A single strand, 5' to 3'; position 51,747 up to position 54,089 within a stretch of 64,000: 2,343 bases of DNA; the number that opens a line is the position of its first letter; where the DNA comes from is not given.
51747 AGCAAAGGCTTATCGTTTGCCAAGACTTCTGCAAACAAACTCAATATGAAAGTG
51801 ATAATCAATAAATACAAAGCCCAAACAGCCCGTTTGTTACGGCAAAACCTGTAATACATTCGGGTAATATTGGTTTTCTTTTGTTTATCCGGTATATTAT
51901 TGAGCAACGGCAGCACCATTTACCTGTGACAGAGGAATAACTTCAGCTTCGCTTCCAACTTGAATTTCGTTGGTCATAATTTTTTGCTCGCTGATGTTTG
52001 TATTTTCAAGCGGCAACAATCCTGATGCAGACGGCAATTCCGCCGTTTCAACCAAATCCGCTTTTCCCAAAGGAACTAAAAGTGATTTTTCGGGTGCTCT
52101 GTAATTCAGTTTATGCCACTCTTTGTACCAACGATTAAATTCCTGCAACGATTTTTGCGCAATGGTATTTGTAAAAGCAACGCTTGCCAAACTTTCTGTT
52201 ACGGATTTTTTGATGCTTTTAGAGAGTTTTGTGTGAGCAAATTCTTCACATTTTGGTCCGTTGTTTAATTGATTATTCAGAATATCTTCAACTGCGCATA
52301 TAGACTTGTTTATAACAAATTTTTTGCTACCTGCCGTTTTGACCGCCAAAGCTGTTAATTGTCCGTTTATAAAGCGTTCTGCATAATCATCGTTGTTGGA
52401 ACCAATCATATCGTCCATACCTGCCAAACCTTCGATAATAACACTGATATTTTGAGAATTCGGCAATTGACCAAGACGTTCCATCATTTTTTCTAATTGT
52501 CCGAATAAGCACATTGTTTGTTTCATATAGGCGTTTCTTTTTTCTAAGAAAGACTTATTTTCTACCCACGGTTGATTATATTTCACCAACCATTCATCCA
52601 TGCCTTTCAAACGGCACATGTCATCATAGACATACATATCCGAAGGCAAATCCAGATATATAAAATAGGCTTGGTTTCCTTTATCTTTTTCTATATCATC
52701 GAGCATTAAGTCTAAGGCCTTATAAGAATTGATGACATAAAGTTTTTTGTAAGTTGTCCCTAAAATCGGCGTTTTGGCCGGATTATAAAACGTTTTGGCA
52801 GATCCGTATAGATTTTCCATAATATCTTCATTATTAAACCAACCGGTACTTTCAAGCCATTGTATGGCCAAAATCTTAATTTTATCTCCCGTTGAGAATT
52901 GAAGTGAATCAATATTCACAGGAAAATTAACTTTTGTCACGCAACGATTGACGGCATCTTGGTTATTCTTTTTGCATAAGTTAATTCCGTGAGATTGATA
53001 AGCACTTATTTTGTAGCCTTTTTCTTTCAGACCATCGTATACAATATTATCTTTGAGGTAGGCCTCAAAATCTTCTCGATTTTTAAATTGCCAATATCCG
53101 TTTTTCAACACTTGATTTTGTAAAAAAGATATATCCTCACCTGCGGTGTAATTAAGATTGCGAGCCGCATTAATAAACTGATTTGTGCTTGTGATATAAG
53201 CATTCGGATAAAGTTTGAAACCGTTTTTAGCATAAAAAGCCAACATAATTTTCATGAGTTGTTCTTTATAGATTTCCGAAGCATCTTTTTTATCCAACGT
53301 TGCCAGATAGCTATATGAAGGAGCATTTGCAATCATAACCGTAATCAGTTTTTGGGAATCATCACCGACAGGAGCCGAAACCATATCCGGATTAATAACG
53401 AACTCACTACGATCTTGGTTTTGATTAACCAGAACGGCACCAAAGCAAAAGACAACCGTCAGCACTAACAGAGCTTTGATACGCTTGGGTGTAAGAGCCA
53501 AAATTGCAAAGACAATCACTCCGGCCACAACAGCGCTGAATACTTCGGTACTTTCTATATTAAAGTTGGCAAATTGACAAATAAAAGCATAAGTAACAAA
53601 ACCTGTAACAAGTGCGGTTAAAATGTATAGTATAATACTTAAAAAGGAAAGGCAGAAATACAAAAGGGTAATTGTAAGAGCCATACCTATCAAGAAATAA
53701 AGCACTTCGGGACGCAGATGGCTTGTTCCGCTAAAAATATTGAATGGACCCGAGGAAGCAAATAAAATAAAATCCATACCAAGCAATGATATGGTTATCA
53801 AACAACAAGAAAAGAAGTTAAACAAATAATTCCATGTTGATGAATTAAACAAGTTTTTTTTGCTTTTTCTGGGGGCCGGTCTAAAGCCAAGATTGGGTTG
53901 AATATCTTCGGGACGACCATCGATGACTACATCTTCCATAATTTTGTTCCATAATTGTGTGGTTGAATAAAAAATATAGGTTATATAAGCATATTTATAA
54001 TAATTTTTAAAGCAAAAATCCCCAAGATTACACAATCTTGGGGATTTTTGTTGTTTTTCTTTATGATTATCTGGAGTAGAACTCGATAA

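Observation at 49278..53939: YejEF-like ABC permease/ATPase pair has no binding protein or second permease and is coupled to a ~680-aa uncharacterised membrane protein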

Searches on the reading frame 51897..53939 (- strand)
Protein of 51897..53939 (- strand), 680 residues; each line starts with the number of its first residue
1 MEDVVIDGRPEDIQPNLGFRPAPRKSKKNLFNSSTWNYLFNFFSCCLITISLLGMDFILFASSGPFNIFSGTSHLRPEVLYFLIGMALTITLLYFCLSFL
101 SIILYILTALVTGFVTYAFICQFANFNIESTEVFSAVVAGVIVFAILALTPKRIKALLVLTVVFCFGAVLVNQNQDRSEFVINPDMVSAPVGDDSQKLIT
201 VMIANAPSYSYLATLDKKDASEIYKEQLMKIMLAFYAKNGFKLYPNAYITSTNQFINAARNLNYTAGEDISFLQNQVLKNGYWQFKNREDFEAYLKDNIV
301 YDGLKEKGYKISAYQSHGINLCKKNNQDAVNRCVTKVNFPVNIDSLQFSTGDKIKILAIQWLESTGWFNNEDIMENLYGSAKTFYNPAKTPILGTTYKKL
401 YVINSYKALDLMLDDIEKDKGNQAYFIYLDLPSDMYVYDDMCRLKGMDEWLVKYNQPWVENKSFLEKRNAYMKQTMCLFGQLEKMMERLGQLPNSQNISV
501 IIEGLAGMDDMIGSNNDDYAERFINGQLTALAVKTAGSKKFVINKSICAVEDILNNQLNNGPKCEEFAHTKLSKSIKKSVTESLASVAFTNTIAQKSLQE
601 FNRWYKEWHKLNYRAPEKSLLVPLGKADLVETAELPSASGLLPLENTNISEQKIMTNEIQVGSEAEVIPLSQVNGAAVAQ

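Call 3: search_protein_families(library=pfam, proteins=[window:51897-53939:-], max_evalue=0.1)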
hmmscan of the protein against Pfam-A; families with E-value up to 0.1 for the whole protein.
window:51897-53939:- (680 aa): 1 family
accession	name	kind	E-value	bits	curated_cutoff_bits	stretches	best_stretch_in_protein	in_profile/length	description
PF16557.11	CUTL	-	0.027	15.3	25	1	578-611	38-71/72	CUT1-like DNA-binding domain of SATB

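Call 4: search_protein_families(library=ncbifam, proteins=[window:51897-53939:-], max_evalue=0.1)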
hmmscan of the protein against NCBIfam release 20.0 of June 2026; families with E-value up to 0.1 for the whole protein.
window:51897-53939:- (680 aa): 0 families

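Call 7: find_homologous_proteins(query=window:51897-53939:-, max_evalue=0.001)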
Query window:51897-53939:- (680 aa): 30 proteins with E <= 0.001 among 8000 candidates.
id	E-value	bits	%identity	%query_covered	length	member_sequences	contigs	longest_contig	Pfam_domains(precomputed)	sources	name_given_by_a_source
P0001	0.0e+0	1536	100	100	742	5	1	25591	-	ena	-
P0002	0.0e+0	1225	78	100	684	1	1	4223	-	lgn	-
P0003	0.0e+0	1205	77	100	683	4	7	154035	-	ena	-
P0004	0.0e+0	1119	72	99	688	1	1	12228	-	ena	-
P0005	7.0e-292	988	64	100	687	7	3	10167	-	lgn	-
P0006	2.9e-291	986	63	100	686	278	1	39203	-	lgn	-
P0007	1.7e-286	970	68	89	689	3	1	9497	-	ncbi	-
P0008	2.5e-286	970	62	99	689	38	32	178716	-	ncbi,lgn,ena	-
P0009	7.2e-284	961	65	95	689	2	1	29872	-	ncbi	-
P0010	1.2e-282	957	63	99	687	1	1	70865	-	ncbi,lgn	-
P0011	5.9e-275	932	59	100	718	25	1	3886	-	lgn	-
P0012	9.4e-270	915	57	100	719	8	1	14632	-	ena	-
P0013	2.3e-242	824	56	99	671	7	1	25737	-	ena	-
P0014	5.3e-206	704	48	95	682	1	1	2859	-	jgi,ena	-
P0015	8.3e-189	647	48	94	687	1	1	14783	-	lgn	-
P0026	3.5e-153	530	40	95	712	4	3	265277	-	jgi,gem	-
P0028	7.9e-99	350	31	98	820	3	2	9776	-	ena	-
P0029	3.8e-83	298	31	90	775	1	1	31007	-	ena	-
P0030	1.3e-72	263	30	84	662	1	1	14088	-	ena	-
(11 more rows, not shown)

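Call 11: search_solved_structures(query=A1, max_evalue=10, show_alignments=2)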
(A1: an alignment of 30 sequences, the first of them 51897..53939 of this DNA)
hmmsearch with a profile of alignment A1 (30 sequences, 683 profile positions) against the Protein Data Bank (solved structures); distinct sequences matched with E-value up to 10: 6.
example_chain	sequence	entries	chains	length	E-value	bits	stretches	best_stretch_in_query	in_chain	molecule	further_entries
7dvm_A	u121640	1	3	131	0.32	12.1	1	77-153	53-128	Diacylglycerol kinase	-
2kdc_A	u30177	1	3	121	0.34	12.1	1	76-153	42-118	Diacylglycerol kinase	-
3ze4_A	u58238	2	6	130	0.41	11.8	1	76-153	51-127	DIACYLGLYCEROL KINASE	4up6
3hyf_A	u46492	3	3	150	0.53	11.4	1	564-635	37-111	Reverse transcriptase/RNaseH | Fusion protein of HIV-1 RNase H p15 with engineered E. coli loop | Gag-Pol polyprotein,Ribonuclease HI,Gag-Pol polyprotein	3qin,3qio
6thk_A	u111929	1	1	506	2.2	9.4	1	542-660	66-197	Pyocin S5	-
3ze3_A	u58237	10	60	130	2.6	9.1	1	83-153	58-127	DIACYLGLYCEROL KINASE | DIACYLGLYCEROL KINASE-DELTA 7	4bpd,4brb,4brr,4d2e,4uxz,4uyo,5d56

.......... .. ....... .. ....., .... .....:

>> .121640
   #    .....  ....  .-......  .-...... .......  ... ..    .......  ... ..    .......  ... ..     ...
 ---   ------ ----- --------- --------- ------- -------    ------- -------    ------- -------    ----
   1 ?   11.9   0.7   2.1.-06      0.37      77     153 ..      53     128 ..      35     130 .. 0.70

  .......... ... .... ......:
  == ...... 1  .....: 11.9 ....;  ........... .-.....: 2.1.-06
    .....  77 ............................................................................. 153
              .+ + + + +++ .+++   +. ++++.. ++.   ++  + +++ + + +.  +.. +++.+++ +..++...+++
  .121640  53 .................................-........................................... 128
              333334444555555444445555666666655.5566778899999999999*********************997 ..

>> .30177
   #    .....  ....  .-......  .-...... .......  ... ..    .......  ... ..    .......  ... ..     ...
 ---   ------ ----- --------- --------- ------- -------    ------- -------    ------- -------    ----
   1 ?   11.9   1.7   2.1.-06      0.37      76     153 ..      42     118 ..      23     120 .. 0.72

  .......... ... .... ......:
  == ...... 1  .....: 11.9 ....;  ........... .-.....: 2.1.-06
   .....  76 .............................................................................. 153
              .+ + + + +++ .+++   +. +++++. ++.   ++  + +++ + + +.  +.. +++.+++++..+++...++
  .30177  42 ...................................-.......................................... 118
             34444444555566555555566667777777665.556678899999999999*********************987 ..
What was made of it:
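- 51897..53939 (-): Gene X: 680-aa inner-membrane protein of an unnamed family, a degenerate member of the alkaline-phosphatase/sulfatase superfamily. No Pfam, NCBIfam or PDB-sequence hit (calls 3, 4, 11).
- Checked: X has no Pfam, NCBIfam or PDB-sequence match (calls 3, 4, 11).
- Tried and rejected: Pfam, NCBIfam and a PDB profile search gave nothing meaningful (calls 3, 4, 11).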

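Call 12: find_encoding_contigs(protein=P0026, flank=10000, max_places=2)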
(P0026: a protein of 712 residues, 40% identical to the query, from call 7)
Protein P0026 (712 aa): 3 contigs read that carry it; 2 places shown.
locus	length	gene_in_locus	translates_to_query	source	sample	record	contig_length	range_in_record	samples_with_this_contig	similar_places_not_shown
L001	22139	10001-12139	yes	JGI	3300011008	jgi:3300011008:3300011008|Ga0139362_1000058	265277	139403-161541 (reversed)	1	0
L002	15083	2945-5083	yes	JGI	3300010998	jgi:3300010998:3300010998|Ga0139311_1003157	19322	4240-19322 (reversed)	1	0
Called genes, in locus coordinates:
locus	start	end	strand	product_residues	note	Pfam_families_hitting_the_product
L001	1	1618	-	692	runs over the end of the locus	PF17191:RecG_wedge, PF00270:DEAD, PF04851:ResIII, PF00271:Helicase_C, PF22590:Cas3-like_C_2 (weak), PF19833:RecG_dom3_C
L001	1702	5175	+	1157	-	PF17757:UvrB_inter, PF02559:CarD_TRCF_RID, PF00270:DEAD, PF00271:Helicase_C, PF22590:Cas3-like_C_2 (faint), PF03461:TRCF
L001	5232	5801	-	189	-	PF02643:DUF192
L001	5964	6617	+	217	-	PF00691:OmpA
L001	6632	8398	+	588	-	PF01368:DHH, PF02272:DHHA1, PF17768:RecJ_OB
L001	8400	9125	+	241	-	PF04367:DUF502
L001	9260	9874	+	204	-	PF00163:Ribosomal_S4, PF01479:S4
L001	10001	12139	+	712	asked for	-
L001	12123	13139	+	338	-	PF00528:BPD_transp_1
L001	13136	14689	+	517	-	PF02463:SMC_N, PF00005:ABC_tran, PF13304:AAA_21 (faint), PF13401:AAA_22 (faint), PF08352:oligo_HPY (weak), PF00005:ABC_tran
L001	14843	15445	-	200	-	PF02230:Abhydrolase_2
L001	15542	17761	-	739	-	PF00521:DNA_topoisoIV, PF03989:DNA_gyraseA_C (faint)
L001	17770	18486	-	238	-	PF11967:RecO_N, PF02565:RecO_C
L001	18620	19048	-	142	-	-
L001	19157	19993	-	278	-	PF00793:DAHP_synth_1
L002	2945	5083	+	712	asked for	-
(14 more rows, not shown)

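Call 13: find_encoding_contigs(protein=P0008, flank=10000, max_places=2)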
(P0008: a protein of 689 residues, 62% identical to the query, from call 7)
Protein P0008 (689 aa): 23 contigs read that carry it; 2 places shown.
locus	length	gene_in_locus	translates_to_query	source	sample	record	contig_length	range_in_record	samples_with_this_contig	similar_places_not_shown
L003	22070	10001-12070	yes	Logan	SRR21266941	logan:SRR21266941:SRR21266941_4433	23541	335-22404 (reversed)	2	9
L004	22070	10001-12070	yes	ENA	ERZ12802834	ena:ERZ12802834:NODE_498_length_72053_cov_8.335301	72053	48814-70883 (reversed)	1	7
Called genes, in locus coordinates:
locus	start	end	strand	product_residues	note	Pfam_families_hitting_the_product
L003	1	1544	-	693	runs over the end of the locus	PF17191:RecG_wedge, PF01336:tRNA_anti-codon (weak), PF00270:DEAD, PF04851:ResIII, PF00271:Helicase_C, PF22590:Cas3-like_C_2 (faint), PF19833:RecG_dom3_C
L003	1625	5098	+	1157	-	PF17757:UvrB_inter, PF02559:CarD_TRCF_RID, PF00270:DEAD, PF04851:ResIII (weak), PF00271:Helicase_C, PF22590:Cas3-like_C_2 (weak), PF03461:TRCF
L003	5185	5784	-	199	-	PF02643:DUF192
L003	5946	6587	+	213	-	PF00691:OmpA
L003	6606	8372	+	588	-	PF01368:DHH, PF02272:DHHA1, PF17768:RecJ_OB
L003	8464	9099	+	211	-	PF04367:DUF502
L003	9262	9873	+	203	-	PF00163:Ribosomal_S4, PF01479:S4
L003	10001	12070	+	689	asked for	-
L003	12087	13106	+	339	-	PF12911:OppC_N, PF00528:BPD_transp_1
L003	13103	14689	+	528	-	PF00005:ABC_tran, PF01078:Mg_chelatase (faint), PF13401:AAA_22 (faint), PF08352:oligo_HPY (faint), PF02463:SMC_N, PF00005:ABC_tran, PF13304:AAA_21 (weak)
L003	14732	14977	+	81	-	-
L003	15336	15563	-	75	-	-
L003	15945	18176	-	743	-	PF00521:DNA_topoisoIV, PF03989:DNA_gyraseA_C (weak)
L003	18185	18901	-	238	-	PF11967:RecO_N, PF02565:RecO_C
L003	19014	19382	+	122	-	-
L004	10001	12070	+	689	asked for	-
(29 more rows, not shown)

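Call 14: find_encoding_contigs(protein=P0029, flank=10000, max_places=2)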
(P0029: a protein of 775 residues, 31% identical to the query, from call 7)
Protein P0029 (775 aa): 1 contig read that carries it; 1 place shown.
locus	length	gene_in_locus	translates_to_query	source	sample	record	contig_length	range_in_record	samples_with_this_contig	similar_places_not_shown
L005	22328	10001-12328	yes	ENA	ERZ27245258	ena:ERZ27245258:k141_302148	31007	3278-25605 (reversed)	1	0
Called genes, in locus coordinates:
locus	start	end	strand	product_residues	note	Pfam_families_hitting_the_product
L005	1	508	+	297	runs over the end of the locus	PF00294:PfkB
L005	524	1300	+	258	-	PF02535:Zip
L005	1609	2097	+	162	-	PF00248:Aldo_ket_red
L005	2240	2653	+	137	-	PF00583:Acetyltransf_1, PF13673:Acetyltransf_10, PF08445:FR47 (faint), PF13508:Acetyltransf_7, PF13527:Acetyltransf_9 (weak)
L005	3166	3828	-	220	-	PF25186:Tad4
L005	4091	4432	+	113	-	PF13458:Peripla_BP_6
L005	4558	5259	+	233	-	PF13458:Peripla_BP_6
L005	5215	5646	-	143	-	PF14345:GDYXXLXY (weak)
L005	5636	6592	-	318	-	PF09925:DUF2157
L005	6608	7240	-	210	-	PF00293:NUDIX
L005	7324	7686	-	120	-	-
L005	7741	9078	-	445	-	PF13174:TPR_6 (faint), PF13432:TPR_16 (weak), PF00515:TPR_1 (weak), PF07719:TPR_2 (weak), PF13414:TPR_11 (weak), PF13431:TPR_17 (weak), PF13414:TPR_11 (weak), PF13432:TPR_16 (weak), +13 more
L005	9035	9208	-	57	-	-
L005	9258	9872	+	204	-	PF00163:Ribosomal_S4, PF13275:S4_2 (faint), PF01479:S4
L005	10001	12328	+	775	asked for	-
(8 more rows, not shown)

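Call 15: find_encoding_contigs(protein=P0030, flank=10000, max_places=2)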
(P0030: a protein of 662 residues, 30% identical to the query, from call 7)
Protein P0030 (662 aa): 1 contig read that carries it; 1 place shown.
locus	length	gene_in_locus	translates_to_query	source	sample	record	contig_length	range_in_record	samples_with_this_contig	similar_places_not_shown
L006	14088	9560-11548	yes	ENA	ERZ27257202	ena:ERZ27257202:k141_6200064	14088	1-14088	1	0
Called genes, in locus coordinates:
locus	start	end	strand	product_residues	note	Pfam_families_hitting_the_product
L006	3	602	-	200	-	?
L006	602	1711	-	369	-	PF13450:NAD_binding_8, PF03275:GLF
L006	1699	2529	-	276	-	PF14393:DUF4422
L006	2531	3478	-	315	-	PF00535:Glycos_transf_2, PF10111:Glyco_tranf_2_2, PF13641:Glyco_tranf_2_3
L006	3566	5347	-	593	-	PF08439:Peptidase_M3_N, PF01432:Peptidase_M3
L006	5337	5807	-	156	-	-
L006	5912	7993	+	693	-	PF09972:DUF2207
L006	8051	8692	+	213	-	-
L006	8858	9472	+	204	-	PF00163:Ribosomal_S4, PF01479:S4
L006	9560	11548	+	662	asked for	-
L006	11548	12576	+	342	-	PF00528:BPD_transp_1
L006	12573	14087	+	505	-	?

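Call 16: find_encoding_contigs(protein=P0028, flank=10000, max_places=2)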
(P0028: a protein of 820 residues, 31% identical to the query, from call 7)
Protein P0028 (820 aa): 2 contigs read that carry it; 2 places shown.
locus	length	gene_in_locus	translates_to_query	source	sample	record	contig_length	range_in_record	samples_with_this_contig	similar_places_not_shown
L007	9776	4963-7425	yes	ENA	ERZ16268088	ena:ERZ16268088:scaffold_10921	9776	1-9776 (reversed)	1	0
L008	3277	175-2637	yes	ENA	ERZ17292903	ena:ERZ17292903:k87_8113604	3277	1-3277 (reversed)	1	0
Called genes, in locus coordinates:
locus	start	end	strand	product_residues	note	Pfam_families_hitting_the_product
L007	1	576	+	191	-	?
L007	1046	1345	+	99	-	-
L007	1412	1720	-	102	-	-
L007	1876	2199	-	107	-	-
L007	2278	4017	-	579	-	PF13414:TPR_11 (weak), PF13428:TPR_14 (weak), PF13432:TPR_16, PF13424:TPR_12 (weak), PF00515:TPR_1 (weak), PF13414:TPR_11 (weak), PF13649:Methyltransf_25, PF13847:Methyltransf_31, +23 more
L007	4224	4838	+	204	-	PF00163:Ribosomal_S4, PF01479:S4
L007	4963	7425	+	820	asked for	-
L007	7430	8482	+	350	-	PF00528:BPD_transp_1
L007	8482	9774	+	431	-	?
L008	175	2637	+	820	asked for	-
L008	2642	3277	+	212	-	?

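Call 25: predict_structure(alignment_id=A1)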
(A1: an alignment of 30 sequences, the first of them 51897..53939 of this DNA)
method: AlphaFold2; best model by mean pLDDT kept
length: 680 residues; sequences in the alignment: 30
mean_pLDDT: 79.3   pTM: 0.78
mean pLDDT of the five models: 79.3, 76.2, 75.0, 74.3, 74.1
residues with pLDDT >= 90: 291; 70-90: 242; 50-70: 51; < 50: 96
segments of 3 or more residues with pLDDT < 50: 1-21, 23-28, 513-515, 616-680
pLDDT, mean of each block of 10 residues (from residue 1): 41 43 49 76 93 94 86 86 94 88 91 91 68 84 91 90 93 83 69 80 92 80 91 95 94 89 76 75 62 88 93 92 90 90 87 91 86 87 80 82 91 91 94 88 89 82 80 94 95 91 85 61 88 90 92 88 84 90 88 91 94 54 28 24 27 31 30 36
secondary structure, 60 per line:
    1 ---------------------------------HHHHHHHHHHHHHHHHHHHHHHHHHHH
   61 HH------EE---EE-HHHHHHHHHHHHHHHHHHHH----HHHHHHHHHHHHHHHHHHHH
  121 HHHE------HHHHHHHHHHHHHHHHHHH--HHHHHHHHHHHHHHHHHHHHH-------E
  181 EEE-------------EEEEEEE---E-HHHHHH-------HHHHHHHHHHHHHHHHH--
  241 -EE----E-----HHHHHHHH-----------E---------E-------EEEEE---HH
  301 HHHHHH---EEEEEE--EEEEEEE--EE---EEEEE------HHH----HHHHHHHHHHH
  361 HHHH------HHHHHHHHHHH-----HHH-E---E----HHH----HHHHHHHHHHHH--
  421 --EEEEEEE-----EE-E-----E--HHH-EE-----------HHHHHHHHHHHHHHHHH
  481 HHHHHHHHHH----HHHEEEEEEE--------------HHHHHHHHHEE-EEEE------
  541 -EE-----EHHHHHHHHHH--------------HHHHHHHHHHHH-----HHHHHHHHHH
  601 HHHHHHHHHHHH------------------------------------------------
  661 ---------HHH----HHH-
elements in order (helices of 4 or more, strands of 3 or more residues): H34-62 H77-96 H101-123 H131-149 H152-172 E180-183 E197-203 H209-214 H222-238 H254-261 E291-295 H299-306 E310-315 E318-324 E332-336 H350-364 H371-381 H407-418 E423-429 H464-490 E498-504 H519-527 E531-534 H550-559 H574-585 H591-612
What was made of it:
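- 51897..53939 (-): AlphaFold2 model with pLDDT 79, pTM 0.78 (call 25).
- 53424..53840 (-): X residues 34-172: five transmembrane helices, N-terminus in and C-terminus out; conserved QFANF motif in the TM3-TM4 periplasmic turn. Helices from the model (call 25).
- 51900..52094 (-): X residues 616-680: disordered acidic periplasmic tail carrying a motif (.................) found only in the closer subclade. pLDDT below 50 (call 25).
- On Alkaline-phosphatase / sulfatase superfamily: Model pLDDT 79 (call 25).
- Checked: The model gives 5 TM helices (34-62, 77-96, 101-123, 131-149, 152-172), a folded periplasmic domain at about 180-612 and a disordered tail at 616-680 (call 25).
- X fold: model with pLDDT 79 (call 25). 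The TM domain has the 5-helix layout of LtaS, EptA and PbgA, with cytoplasmic loops of 2-4 residues (call 25).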
